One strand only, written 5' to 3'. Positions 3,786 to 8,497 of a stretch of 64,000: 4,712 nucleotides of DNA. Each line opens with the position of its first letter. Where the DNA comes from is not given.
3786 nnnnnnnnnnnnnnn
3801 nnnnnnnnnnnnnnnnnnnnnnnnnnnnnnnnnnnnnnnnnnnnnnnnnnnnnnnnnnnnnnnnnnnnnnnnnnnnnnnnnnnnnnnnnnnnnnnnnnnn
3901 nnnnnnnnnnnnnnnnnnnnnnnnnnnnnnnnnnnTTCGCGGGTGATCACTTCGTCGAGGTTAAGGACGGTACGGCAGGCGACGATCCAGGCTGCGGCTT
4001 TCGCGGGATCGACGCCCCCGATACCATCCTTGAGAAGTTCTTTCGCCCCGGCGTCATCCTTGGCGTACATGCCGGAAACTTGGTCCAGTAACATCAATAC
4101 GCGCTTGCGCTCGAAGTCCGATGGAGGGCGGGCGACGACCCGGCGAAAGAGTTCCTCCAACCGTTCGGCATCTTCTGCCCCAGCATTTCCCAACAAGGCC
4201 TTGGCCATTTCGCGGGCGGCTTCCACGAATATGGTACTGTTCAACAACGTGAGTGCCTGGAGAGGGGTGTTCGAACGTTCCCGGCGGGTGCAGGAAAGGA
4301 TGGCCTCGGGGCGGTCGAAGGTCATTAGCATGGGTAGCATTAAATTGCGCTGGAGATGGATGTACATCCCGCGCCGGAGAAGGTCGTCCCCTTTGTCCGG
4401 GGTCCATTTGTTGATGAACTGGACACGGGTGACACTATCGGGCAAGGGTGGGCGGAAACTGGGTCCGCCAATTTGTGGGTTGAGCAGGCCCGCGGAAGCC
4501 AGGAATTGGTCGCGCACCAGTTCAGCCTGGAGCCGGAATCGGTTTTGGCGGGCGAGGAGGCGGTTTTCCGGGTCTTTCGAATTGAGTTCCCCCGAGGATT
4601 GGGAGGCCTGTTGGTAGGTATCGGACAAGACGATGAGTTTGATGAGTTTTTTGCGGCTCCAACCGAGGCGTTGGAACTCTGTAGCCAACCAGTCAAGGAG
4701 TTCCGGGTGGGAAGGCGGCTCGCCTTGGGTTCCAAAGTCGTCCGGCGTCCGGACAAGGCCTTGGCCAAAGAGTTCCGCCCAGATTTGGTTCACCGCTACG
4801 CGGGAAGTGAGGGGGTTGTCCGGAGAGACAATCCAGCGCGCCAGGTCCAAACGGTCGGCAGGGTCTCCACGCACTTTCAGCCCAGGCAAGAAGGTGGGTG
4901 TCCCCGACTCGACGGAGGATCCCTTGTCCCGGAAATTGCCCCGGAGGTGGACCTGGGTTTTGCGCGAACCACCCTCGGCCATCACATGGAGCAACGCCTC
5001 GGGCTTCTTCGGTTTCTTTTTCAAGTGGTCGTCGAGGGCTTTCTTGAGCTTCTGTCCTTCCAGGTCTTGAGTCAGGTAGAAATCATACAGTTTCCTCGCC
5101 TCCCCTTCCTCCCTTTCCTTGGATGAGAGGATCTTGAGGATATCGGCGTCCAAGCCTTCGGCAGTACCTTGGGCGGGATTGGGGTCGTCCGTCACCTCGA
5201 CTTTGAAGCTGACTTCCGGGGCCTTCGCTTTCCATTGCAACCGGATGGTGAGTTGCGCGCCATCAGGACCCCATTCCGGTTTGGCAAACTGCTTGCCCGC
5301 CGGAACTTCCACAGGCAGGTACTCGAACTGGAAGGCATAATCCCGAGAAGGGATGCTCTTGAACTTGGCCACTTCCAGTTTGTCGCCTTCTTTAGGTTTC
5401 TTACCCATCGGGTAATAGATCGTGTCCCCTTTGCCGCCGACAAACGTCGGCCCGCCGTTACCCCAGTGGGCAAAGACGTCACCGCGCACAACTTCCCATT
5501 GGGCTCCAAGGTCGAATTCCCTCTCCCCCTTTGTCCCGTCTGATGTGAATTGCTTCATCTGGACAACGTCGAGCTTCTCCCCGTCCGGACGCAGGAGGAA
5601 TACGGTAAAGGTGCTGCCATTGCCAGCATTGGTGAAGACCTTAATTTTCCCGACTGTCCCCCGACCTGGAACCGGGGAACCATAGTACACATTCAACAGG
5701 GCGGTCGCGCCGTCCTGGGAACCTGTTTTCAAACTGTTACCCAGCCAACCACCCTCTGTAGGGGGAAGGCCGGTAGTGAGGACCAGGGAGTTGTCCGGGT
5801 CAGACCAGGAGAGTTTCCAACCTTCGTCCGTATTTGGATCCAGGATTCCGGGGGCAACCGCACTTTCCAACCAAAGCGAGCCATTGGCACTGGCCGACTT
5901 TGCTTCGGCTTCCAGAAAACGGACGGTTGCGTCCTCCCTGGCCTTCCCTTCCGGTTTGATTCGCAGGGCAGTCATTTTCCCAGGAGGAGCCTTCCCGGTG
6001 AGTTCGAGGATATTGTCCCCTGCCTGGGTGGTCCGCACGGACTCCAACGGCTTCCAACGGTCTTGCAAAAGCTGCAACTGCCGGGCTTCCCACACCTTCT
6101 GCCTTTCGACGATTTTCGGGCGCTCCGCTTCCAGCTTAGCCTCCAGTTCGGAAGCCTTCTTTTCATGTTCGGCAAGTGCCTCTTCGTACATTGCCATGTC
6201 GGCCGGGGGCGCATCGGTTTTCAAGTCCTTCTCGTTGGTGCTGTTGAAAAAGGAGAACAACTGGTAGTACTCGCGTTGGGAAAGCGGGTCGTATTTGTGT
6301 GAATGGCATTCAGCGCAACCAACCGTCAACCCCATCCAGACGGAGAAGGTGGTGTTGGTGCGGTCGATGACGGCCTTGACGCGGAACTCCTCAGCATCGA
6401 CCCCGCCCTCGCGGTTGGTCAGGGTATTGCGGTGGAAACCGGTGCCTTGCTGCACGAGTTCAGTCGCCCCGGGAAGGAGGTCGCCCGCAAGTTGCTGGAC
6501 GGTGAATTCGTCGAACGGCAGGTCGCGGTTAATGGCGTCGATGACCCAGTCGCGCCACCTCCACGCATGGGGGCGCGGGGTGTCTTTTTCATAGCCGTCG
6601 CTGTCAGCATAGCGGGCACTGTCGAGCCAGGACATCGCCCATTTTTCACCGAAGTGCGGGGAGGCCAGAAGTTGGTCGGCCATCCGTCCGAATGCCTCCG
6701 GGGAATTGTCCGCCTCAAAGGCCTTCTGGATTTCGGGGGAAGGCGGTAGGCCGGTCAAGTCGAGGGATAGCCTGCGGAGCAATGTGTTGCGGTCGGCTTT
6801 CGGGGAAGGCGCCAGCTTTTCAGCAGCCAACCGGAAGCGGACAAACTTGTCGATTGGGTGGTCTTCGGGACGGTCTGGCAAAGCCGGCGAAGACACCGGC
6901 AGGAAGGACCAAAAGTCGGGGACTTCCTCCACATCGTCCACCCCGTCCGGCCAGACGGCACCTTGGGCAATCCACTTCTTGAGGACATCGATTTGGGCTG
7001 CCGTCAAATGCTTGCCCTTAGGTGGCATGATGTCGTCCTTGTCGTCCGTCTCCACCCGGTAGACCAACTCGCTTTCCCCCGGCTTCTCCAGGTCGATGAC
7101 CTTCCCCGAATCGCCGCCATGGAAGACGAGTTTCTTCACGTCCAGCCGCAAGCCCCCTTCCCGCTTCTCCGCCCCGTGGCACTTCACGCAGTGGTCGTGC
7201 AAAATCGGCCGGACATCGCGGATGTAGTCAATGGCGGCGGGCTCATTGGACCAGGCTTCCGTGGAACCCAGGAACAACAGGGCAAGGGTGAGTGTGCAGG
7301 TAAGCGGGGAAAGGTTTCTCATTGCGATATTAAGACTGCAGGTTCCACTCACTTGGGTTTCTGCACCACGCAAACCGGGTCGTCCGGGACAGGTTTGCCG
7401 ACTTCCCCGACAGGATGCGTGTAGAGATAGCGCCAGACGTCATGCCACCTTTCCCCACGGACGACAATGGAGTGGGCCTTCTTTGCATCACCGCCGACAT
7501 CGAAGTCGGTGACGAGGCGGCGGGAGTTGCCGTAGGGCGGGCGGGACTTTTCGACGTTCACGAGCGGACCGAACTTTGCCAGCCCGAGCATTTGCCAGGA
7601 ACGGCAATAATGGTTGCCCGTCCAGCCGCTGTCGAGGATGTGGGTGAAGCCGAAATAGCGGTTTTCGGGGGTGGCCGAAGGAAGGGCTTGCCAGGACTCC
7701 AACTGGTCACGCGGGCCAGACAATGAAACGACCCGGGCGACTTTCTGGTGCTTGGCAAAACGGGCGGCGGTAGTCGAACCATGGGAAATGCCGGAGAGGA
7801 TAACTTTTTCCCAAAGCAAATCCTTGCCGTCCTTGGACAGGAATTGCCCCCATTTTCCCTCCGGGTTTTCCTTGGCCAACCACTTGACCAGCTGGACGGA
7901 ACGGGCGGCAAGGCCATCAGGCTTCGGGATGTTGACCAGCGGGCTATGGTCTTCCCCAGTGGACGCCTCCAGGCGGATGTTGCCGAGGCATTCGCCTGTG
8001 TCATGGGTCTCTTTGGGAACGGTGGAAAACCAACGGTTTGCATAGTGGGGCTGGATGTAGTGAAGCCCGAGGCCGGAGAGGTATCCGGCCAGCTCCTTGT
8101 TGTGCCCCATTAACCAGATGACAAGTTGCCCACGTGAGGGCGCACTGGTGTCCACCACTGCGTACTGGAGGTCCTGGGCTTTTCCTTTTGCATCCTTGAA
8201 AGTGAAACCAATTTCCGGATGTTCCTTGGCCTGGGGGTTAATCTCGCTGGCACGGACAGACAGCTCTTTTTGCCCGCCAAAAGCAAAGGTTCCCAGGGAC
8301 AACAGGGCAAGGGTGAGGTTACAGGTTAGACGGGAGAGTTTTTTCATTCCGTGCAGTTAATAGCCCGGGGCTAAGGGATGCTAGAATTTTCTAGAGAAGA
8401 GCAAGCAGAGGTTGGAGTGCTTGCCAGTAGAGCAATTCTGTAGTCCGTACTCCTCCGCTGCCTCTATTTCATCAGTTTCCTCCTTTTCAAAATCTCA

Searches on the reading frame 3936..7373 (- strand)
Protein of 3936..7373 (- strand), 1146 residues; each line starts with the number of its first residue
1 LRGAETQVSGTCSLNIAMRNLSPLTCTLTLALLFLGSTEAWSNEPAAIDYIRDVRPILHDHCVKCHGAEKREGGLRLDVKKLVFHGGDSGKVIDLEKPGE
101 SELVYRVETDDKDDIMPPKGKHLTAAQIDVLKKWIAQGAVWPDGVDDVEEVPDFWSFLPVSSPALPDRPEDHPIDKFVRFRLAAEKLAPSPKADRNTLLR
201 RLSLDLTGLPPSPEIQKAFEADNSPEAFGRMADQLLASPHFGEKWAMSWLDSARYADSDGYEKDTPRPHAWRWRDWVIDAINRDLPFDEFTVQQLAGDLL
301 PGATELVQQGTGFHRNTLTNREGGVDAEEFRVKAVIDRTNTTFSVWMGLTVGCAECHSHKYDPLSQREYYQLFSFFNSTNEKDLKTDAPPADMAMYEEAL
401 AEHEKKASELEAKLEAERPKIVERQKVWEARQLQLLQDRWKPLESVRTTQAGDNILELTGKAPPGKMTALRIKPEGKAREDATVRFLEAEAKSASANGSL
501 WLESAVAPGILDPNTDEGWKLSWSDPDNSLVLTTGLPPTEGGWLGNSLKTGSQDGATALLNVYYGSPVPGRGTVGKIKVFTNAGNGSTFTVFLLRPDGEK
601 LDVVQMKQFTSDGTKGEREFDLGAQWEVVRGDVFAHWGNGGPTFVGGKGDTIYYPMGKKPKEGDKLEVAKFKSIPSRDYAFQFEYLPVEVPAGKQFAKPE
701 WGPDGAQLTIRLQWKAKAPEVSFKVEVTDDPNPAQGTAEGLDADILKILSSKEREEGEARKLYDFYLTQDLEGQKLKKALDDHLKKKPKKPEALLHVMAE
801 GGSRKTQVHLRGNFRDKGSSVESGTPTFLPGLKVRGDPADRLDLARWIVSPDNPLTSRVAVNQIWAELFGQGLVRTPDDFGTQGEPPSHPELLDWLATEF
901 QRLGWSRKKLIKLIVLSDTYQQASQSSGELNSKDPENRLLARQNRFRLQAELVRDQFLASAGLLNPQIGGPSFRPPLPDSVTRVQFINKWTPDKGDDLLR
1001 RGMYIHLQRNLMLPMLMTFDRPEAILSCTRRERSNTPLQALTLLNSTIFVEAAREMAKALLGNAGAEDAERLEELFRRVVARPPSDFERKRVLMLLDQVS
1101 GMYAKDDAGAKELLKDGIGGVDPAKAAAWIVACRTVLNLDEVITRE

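Call 7: search_protein_families(library=pfam, proteins=[window:3936-7373:-], max_evalue=0.001)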
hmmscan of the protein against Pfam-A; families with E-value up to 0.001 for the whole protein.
window:3936-7373:- (1146 aa): 4 families
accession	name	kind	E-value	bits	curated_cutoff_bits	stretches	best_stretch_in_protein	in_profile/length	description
PF07587.16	PSD1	-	9.5e-96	320.4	28.5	1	840-1094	1-242/244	Protein of unknown function (DUF1553)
PF07583.16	PSCyt2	-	1e-82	277.6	29.8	1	173-380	1-208/209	Protein of unknown function (DUF1549)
PF07635.16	PSCyt1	-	1.2e-15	58.3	22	1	62-120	1-59/59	Planctomycete cytochrome C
PF13442.11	Cytochrome_CBB3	-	0.00084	20.1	27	0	57-135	9-68/68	Cytochrome C oxidase, cbb3-type, subunit III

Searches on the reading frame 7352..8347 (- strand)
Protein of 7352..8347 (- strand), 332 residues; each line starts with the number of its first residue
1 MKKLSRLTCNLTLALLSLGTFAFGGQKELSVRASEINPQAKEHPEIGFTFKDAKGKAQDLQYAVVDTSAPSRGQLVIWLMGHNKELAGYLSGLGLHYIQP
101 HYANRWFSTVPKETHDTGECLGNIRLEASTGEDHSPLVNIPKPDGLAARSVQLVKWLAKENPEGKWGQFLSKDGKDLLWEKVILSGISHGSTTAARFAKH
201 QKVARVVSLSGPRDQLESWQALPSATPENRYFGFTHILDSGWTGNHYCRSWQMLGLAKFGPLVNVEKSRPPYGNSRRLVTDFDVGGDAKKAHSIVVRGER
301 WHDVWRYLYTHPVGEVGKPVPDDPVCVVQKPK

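Call 7: search_protein_families(library=pfam, proteins=[window:7352-8347:-], max_evalue=0.001)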
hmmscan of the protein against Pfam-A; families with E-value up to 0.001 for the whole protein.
window:7352-8347:- (332 aa): 0 families

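Call 68: search_protein_families(library=pfam, proteins=[window:7352-8347:-], max_evalue=5)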
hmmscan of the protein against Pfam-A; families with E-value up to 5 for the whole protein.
window:7352-8347:- (332 aa): 1 family
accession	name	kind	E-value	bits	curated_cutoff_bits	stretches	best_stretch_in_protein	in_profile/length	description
PF00561.26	Abhydrolase_1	-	0.0093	16.1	25.8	1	179-247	68-144/245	alpha/beta hydrolase fold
